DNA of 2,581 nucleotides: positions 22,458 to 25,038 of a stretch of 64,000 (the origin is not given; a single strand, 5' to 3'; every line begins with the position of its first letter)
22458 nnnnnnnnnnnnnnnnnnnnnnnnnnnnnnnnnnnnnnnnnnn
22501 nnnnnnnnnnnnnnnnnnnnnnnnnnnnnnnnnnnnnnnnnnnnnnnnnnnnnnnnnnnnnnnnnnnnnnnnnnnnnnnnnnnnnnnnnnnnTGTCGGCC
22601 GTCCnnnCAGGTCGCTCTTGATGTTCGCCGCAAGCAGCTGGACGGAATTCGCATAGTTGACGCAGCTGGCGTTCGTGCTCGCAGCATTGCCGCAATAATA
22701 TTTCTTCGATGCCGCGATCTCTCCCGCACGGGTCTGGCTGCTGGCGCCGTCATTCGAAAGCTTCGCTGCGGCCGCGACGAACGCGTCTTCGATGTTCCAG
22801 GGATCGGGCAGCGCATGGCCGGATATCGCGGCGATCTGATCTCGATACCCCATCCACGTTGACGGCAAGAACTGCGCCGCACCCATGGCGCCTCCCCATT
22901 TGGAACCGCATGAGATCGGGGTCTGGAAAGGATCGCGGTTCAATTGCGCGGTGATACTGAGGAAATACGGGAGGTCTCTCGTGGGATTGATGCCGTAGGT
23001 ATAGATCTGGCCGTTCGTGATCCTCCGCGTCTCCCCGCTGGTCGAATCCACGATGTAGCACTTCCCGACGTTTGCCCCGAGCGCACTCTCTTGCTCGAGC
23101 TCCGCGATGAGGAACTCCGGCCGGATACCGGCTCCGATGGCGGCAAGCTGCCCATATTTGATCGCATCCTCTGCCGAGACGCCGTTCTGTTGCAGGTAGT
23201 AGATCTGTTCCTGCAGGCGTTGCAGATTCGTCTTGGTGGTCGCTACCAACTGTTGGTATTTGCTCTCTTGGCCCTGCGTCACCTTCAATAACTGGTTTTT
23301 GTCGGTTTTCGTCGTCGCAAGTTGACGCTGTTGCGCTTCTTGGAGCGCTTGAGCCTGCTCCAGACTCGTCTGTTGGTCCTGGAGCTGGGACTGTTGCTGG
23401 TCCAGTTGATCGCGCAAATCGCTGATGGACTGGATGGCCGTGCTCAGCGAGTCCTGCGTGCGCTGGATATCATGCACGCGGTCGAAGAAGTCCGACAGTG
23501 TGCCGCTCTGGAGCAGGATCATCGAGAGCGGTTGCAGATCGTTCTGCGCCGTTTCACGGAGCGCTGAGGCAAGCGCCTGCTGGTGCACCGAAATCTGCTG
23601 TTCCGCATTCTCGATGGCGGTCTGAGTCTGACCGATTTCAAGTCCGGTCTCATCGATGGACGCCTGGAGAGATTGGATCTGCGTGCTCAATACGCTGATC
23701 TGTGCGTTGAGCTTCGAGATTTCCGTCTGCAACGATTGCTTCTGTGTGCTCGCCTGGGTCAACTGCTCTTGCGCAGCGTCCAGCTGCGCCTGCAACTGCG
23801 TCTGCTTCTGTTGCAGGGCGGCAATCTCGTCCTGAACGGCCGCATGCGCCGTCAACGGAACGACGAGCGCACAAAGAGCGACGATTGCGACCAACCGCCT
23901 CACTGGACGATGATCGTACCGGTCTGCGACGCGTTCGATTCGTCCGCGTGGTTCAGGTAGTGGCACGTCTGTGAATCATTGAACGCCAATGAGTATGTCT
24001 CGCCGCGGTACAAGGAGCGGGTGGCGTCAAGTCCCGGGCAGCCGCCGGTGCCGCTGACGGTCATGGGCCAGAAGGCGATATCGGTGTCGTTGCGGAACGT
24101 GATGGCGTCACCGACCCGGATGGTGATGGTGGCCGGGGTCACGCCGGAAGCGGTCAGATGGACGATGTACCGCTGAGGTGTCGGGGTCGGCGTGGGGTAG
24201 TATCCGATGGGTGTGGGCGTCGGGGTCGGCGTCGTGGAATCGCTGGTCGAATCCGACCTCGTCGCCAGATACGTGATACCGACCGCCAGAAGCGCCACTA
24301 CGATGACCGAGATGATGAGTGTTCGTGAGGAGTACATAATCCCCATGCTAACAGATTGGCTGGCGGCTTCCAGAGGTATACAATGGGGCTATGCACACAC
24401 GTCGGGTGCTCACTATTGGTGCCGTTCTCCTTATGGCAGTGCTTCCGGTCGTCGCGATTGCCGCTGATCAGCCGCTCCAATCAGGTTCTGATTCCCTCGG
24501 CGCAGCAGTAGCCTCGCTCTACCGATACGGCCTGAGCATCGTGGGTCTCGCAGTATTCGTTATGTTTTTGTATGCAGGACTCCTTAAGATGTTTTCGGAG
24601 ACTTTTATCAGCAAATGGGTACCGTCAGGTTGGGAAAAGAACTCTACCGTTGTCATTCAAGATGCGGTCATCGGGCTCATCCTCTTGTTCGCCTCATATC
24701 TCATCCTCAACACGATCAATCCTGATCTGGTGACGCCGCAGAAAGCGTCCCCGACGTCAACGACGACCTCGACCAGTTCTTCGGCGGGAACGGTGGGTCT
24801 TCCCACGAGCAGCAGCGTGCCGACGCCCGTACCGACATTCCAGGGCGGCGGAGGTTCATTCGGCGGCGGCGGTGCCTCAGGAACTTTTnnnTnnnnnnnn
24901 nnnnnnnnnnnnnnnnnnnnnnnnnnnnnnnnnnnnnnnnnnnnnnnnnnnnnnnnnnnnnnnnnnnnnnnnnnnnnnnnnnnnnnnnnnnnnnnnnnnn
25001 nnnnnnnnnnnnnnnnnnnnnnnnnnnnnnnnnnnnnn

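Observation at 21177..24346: Three-gene secreted/envelope operon: TM-anchored beta-domain protein, coiled-coil lytic transglycosylase, large unknown secreted protein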

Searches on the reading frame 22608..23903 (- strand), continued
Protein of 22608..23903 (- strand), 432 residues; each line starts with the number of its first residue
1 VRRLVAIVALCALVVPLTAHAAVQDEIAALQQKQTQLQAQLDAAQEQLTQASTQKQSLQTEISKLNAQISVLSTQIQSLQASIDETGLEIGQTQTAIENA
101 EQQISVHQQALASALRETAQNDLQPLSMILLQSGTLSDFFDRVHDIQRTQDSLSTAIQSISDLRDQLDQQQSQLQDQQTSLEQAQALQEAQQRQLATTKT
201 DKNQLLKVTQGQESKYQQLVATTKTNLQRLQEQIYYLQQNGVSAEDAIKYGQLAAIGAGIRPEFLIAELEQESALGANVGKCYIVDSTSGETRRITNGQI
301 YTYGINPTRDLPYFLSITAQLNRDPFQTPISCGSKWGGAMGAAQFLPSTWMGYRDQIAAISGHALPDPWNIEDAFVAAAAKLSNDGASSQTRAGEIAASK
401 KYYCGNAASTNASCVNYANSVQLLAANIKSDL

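Call 99: search_protein_families(library=pfam, proteins=[P0050, P0100, P0076, P0157], max_evalue=10)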
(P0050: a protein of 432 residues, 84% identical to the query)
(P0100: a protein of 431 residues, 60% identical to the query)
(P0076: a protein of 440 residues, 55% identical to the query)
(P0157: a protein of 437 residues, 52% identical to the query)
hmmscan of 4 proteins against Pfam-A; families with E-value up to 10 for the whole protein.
P0050 (432 aa): 58 families (the best 25 are shown)
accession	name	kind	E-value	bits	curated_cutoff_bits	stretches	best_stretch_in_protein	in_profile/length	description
PF13406.11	SLT_2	-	5.8e-10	39.3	24.3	1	257-398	83-213/292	Transglycosylase SLT domain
PF11932.13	DUF3450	-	8.2e-05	22.5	32.6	1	12-102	3-93/241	Protein of unknown function (DUF3450)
PF03961.19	FapA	-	0.00067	19.8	31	2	161-248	152-241/272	Flagellar Assembly Protein A beta solenoid domain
PF08614.16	ATG16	-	0.00073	20.2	33.7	1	19-103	82-166/200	Autophagy protein 16 (ATG16)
PF12795.12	MscS_porin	-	0.001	19.1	34.4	2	19-119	114-215/238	Mechanosensitive ion channel porin domain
PF05266.19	DUF724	-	0.0013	19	38.4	1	28-112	98-182/188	Protein of unknown function (DUF724)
PF10473.14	CENP-F_leu_zip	-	0.0015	19.1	34.5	1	25-113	17-105/140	Leucine-rich repeats of kinetochore protein Cenp-F/LEK1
PF14817.11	HAUS5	-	0.0033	16.8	25.6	2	43-103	67-127/643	HAUS augmin-like complex subunit 5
PF13863.11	DUF4200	-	0.0085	16.9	29.7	1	22-85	42-105/119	Domain of unknown function (DUF4200)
PF13851.11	GAS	-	0.009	15.9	32.3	2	25-86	26-111/200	Growth-arrest specific micro-tubule binding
PF12329.13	TMF_DNA_bd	-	0.0095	16.3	35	1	57-113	16-72/74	TATA element modulatory factor 1 DNA binding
PF15960.10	DUF4763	-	0.011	15.5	30.1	1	22-80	89-147/236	Domain of unknown function (DUF4763)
PF12128.14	DUF3584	-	0.014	13.3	31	1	18-240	312-528/1191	Protein of unknown function (DUF3584)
PF00038.26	Filament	-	0.016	15.3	40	2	31-119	188-280/313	Intermediate filament protein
PF08647.16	BRE1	-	0.017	15.6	27.9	1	23-81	22-80/95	BRE1 E3 ubiquitin ligase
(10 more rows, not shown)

P0100 (431 aa): 66 families (the best 25 are shown)
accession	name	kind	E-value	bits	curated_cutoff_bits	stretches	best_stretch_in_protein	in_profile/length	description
PF13406.11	SLT_2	-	5.3e-07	29.6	24.3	1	252-389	84-204/292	Transglycosylase SLT domain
PF23203.1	KIF21A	-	3.1e-05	24.2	28.5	1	17-95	32-110/161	KIF21A-like domain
PF07889.17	DUF1664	-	0.00017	22.1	34.6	2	28-85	61-118/124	Protein of unknown function (DUF1664)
PF11932.13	DUF3450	-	0.00062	19.6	32.6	1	5-102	7-102/241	Protein of unknown function (DUF3450)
PF11559.13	ADIP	-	0.0012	19.4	34.3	2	140-228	61-149/151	Afadin- and alpha -actinin-Binding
PF12329.13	TMF_DNA_bd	-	0.0025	18.2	35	1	17-79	3-65/74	TATA element modulatory factor 1 DNA binding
PF14817.11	HAUS5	-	0.0035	16.7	25.6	1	37-98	67-128/643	HAUS augmin-like complex subunit 5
PF25450.1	Rab11-FIP3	-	0.0047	17.6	31.9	1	30-98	51-119/125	Rab11-FIP3-like domain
PF01614.24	IclR_C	-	0.01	15.9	24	1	207-255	86-134/174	Bacterial transcriptional regulator IclR C-terminal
PF13094.11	CENP-Q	-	0.014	16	28.5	2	136-220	27-108/162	CENP-Q, a CENPA-CAD centromere complex subunit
PF14932.11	HAUS-augmin3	-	0.015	15.2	29.4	2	20-108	67-155/260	HAUS augmin-like complex subunit 3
PF23735.1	KIF9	-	0.016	15.8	31.9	2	15-98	35-123/140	Kinesin-like protein KIF9 domain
PF05659.16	RPW8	-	0.02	14.9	30.4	1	134-183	24-73/139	Arabidopsis broad-spectrum mildew resistance protein RPW8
PF09969.14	DUF2203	-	0.024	15.7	24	1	20-92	14-85/122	Uncharacterized conserved protein (DUF2203)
PF05531.17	NPV_P10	-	0.024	15.5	29.8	2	135-180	18-63/75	Nucleopolyhedrovirus P10 protein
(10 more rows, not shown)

P0076 (440 aa): 43 families (the best 25 are shown)
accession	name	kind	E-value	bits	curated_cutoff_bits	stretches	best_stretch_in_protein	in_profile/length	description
PF13406.11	SLT_2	-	7.3e-09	35.7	24.3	1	267-402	85-208/292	Transglycosylase SLT domain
PF11932.13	DUF3450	-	0.00013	21.8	32.6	1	23-110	6-93/241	Protein of unknown function (DUF3450)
PF06785.16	UPF0242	-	0.002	18.7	33.5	1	39-87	142-190/194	Uncharacterised protein family (UPF0242) N-terminus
PF06103.16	DUF948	-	0.0029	18.2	37.2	1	23-94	16-87/89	Bacterial protein of unknown function (DUF948)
PF21739.2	DUF6866_N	-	0.0042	17.3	27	1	191-285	29-124/153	Family of unknown function (DUF6866) N-terminal domain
PF05335.18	DUF745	-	0.012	15.8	33.3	2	152-241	83-168/183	Protein of unknown function (DUF745)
PF24555.1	CC4_CEP85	-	0.021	15.7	27.3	1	30-88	13-71/85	Centrosomal protein of 85 kDa-like, CC4 coiled-coil domain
PF23067.1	MG280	-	0.03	14.3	27.4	2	26-125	70-180/259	Uncharacterised protein MG280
PF18035.6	Bap31_Bap29_C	-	0.16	12.5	30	1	222-242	4-24/52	Bap31/Bap29 cytoplasmic coiled-coil domain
PF05667.16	CCDC22_CC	-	0.22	11.1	39.2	2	42-117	192-268/477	CCDC22 protein coiled-coil region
PF05266.19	DUF724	-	0.23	11.8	38.4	2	39-116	101-178/188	Protein of unknown function (DUF724)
PF04210.18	MtrG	-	0.41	11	27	1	37-62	7-32/64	Tetrahydromethanopterin S-methyltransferase, subunit G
PF23991.1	DUF7310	-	0.51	11.3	40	1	38-80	28-70/83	Coiled-coil region of unknown function (DUF7310)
PF06008.19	Laminin_I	-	0.51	10.5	34.6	1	30-193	16-175/259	Laminin Domain I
PF00038.26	Filament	-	0.72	9.9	40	1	41-122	182-264/313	Intermediate filament protein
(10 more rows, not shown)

P0157 (437 aa): 42 families (the best 25 are shown)
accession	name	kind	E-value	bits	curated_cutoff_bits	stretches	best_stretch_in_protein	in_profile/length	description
PF13406.11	SLT_2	-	2.2e-09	37.4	24.3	1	260-400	83-209/292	Transglycosylase SLT domain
PF08614.16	ATG16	-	0.0012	19.5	33.7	1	24-87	84-147/200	Autophagy protein 16 (ATG16)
PF06785.16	UPF0242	-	0.0018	18.8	33.5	1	33-81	141-189/194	Uncharacterised protein family (UPF0242) N-terminus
PF25450.1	Rab11-FIP3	-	0.0048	17.6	31.9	1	39-110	51-122/125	Rab11-FIP3-like domain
PF10473.14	CENP-F_leu_zip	-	0.0057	17.2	34.5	1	21-103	17-99/140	Leucine-rich repeats of kinetochore protein Cenp-F/LEK1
PF06103.16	DUF948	-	0.0074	16.9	37.2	1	16-87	14-85/89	Bacterial protein of unknown function (DUF948)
PF04977.20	DivIC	-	0.013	15.7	28.9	2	10-54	6-50/80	Septum formation initiator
PF17675.6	APG6_N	-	0.021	15.7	45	1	34-142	15-124/132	Apg6 coiled-coil region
PF05701.16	WEMBL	-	0.022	14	35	2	34-153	41-161/562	Weak chloroplast movement under blue light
PF02050.21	FliJ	-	0.026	15.2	28.4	1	24-88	8-77/123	Flagellar FliJ protein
PF24555.1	CC4_CEP85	-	0.041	14.7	27.3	1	30-95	18-82/85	Centrosomal protein of 85 kDa-like, CC4 coiled-coil domain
PF10186.14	ATG14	-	0.057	12.9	33.2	2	151-228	73-151/347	Vacuolar sorting 38 and autophagy-related subunit 14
PF05377.16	FlaC_arch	-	0.098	13.5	27.8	1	37-75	2-40/55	Flagella accessory protein C (FlaC)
PF10805.13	DUF2730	-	0.12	12.9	24.9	1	27-83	32-90/102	Protein of unknown function (DUF2730)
PF17171.9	GST_C_6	-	0.17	12.1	28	1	227-261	2-39/64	Glutathione S-transferase, C-terminal domain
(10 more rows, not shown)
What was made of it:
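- On Family-3 LT (MltB/Slt35, PF13406 SLT_2), tested on protein B: Homologues score 29.6-39.3 bits (call 99).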

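Call 100: search_protein_families(library=pfam, proteins=[L024:4071-5447:-, L085:4704-6014:-, L008:4811-5866:-, L013:3825-5906:-], max_evalue=0.01)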
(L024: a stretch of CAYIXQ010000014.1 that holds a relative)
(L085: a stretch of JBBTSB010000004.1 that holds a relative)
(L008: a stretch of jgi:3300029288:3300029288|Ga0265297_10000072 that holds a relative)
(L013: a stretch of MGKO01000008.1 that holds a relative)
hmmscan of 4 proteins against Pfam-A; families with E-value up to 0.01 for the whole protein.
L024:4071-5447:- (459 aa): 2 families
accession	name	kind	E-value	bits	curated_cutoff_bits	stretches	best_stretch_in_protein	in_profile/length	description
PF03023.19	MurJ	-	1.3e-74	251.9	27.4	1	53-452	1-402/451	Lipid II flippase MurJ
PF01554.23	MatE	-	5e-10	39.7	24.9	1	262-419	8-160/161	MatE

L085:4704-6014:- (437 aa): 2 families
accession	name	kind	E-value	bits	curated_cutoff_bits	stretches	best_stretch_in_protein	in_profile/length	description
PF03023.19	MurJ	-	2.2e-67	228.1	27.4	1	41-432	1-402/451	Lipid II flippase MurJ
PF13440.11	Polysacc_synt_3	-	4.1e-06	26.7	23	1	85-338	39-285/293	Polysaccharide biosynthesis protein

L008:4811-5866:- (352 aa): 3 families
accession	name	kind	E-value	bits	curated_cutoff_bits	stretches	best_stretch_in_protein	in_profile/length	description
PF18895.5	T4SS_pilin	-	3.4e-09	37.1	26.6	1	143-210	5-71/71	Type IV secretion system pilin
PF14734.12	DUF4469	-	0.00018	21.8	22.6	1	50-108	26-87/101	Domain of unknown function (DUF4469) with IG-like fold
PF02322.20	Cyt_bd_oxida_II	-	0.0059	16.4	35.6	1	136-201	136-201/302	Cytochrome bd terminal oxidase subunit II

L013:3825-5906:- (694 aa): 1 family
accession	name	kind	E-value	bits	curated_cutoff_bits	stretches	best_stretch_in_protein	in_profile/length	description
PF18895.5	T4SS_pilin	-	1.2e-05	25.7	26.6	1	550-614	6-69/71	Type IV secretion system pilin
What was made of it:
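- On VirB2-like T4SS pilin (PF18895), tested on the divergent gene 24391..24891: Positional orthologues score 37.1 bits (L008, gathering score 26.6) and 25.7 bits (L013) (call 100).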

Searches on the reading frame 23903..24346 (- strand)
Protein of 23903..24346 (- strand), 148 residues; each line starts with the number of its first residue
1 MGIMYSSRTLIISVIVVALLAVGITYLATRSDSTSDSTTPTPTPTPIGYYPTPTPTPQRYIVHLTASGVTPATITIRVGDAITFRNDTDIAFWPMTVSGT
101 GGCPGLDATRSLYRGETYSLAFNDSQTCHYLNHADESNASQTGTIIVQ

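Call 4: search_protein_families(library=pfam, proteins=[window:23903-24346:-], max_evalue=1)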
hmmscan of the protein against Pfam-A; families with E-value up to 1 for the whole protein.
window:23903-24346:- (148 aa): 2 families
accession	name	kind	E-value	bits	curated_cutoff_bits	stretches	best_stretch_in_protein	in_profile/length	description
PF23933.1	DUF7269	-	0.011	16.2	29.1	1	6-55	23-66/162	Family of unknown function (DUF7269)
PF21827.1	New_glue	-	0.46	10.7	31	1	12-45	7-38/94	New glue protein family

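Call 8: search_protein_families(library=ncbifam, proteins=[window:23903-24346:-], max_evalue=1)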
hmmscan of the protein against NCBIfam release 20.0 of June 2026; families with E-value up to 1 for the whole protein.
window:23903-24346:- (148 aa): 1 family
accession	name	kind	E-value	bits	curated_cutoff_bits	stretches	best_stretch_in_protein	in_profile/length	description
TIGR02657.1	amicyanin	equivalog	0.0071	16.7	110.2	1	73-131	12-69/83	amicyanin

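Call 27: find_homologous_proteins(query=window:23903-24346:-)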
Query window:23903-24346:- (148 aa): 23 proteins with E <= 0.001 among 5583 candidates.
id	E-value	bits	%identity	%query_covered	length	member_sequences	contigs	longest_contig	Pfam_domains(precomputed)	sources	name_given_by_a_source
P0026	1.0e-88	312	100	98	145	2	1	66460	-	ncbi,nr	ncbi:MAG TPA: hypothetical protein VMU12_00540 [Candidatus Paceibacterota bacterium]|nr:hypothetical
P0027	4.0e-63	229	74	100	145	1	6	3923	-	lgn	-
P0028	3.4e-62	226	73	98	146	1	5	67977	-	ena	-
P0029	1.3e-57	211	65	98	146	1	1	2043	-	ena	-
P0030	2.9e-14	71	41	98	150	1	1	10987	-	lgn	-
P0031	4.6e-10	57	29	95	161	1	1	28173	PF13473.13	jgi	-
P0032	2.9e-9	55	34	83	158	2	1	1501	PF13473.13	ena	-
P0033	6.4e-9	54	31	57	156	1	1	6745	-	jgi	-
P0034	1.4e-6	46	32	66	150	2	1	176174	-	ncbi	-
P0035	1.9e-6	46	32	54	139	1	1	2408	-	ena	-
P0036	2.8e-6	45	35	57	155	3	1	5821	-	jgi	jgi:plastocyanin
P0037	3.7e-6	45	37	42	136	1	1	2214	PF00127.27,PF13473.13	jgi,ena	-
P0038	5.0e-5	41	34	57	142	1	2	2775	-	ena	-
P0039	5.1e-5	41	40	20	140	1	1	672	PF00127.27,PF13473.13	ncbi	-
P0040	5.3e-5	41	28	60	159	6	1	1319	PF00127.27,PF13473.13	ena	-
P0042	2.3e-4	39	28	61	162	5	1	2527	PF13473.13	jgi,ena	-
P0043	3.3e-4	38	26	60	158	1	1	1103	PF00127.27,PF13473.13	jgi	jgi:plastocyanin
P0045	4.5e-4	38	34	66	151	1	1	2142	PF13473.13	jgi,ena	-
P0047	5.7e-4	38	32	52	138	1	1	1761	PF00127.27,PF13473.13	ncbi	-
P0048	5.9e-4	38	32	61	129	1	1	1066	PF00127.27,PF13473.13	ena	-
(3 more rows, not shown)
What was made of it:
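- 23900..24346 (-): Gene A, 148 aa. It has an N-terminal signal-anchor helix, a Pro/Thr-rich linker and a C-terminal cupredoxin-like beta-sandwich with two conserved Cys. The type-1 copper ligands are absent. Homologues carry PF13473/PF00127 (call 27).
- On Cupredoxin (PF00127/PF13473), tested on protein A: phmmer homologues carry PF13473/PF00127 (call 27).
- Checked: Gene A runs 24346..23900 (-), 148 aa. NCBI calls it 145 aa, starting at 24337 (call 27).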

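Call 66: search_solved_structures(query=A2, max_evalue=0.1, show_alignments=1)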
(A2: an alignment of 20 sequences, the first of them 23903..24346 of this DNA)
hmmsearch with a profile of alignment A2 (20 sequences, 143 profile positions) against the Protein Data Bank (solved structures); distinct sequences matched with E-value up to 0.1: 66 (the best 60 are shown).
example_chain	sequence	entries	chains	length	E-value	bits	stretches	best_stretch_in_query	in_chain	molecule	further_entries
9cck_A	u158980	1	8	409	1.5e-17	67.1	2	65-142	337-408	Copper-containing nitrite reductase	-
1sfd_A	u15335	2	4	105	7.7e-14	55.1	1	43-143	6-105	Amicyanin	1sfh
1sf3_A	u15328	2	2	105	9.9e-14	54.7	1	43-143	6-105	Amicyanin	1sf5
1m9w_A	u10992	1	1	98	1.1e-13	54.5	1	64-143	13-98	plastocyanin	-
1pcs_A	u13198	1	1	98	1.2e-13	54.4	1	64-143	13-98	PLASTOCYANIN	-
1j5c_A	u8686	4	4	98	1.7e-13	53.9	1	64-142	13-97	PLASTOCYANIN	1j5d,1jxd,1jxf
2qdv_A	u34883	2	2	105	2.4e-13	53.5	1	43-143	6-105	Amicyanin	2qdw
1bxu_A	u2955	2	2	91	2.8e-13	53.2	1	65-143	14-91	PLASTOCYANIN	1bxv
1aac_A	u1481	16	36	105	3.4e-13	53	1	43-143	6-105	AMICYANIN | PROTEIN (AMICYANIN)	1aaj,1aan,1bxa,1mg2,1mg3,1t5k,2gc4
1mda_A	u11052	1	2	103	3.7e-13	52.9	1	43-143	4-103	AMICYANIN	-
2idt_A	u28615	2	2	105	4.3e-13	52.7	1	43-143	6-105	Amicyanin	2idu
2gb2_A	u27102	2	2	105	1.1e-12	51.3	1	43-143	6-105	Amicyanin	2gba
3rym_A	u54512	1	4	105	1.1e-12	51.3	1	43-143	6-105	Amicyanin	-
3c75_A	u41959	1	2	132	1.4e-12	51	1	15-143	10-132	Amicyanin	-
2idq_A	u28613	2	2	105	1.5e-12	50.8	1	43-143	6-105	Amicyanin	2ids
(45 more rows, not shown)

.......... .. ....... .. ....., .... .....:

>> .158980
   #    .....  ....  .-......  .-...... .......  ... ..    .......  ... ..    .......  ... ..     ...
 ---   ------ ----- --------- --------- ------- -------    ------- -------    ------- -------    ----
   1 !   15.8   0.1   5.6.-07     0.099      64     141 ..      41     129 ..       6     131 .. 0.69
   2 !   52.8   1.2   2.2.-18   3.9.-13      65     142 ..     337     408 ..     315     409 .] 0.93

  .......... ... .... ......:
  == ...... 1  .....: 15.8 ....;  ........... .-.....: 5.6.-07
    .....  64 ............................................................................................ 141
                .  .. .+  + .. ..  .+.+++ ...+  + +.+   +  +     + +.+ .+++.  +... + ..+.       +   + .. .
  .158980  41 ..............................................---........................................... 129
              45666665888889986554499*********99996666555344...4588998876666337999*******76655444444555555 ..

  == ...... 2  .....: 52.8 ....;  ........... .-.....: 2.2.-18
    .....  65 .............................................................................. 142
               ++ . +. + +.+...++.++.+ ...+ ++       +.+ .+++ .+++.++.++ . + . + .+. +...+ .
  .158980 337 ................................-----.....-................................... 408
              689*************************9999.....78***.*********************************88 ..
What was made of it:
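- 23900..24346 (-): The family profile hits amicyanin and plastocyanin at E 1e-13 to 1e-17 (call 66).
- On Cupredoxin (PF00127/PF13473), tested on protein A: The family profile hits amicyanin and plastocyanin at 1e-13 to 1e-17 (call 66).
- Closest known: Cupredoxins: amicyanin, plastocyanin. Same: Its homologues carry these Pfam domains, and the family profile hits amicyanin at 1e-13 (calls 27, 66).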

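Call 95: search_protein_families(library=phrogs, proteins=[window:23903-24346:-], max_evalue=0.01)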
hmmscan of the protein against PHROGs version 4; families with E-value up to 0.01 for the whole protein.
window:23903-24346:- (148 aa): 0 families

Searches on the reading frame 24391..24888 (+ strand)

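Call 4: search_protein_families(library=pfam, proteins=[window:24391-24888:+], max_evalue=1)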
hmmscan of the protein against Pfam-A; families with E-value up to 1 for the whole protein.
window:24391-24888:+ (166 aa): 1 family
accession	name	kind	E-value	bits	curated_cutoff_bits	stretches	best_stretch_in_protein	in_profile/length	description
PF04290.18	DctQ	-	0.057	13.8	28.3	1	34-106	55-127/132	Tripartite ATP-independent periplasmic transporters, DctQ component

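Call 8: search_protein_families(library=ncbifam, proteins=[window:24391-24888:+], max_evalue=1)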
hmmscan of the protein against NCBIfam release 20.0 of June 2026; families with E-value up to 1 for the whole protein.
window:24391-24888:+ (166 aa): 0 families

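Call 95: search_protein_families(library=phrogs, proteins=[window:24391-24888:+], max_evalue=0.01)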
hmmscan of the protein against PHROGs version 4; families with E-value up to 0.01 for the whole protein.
window:24391-24888:+ (166 aa): 0 families
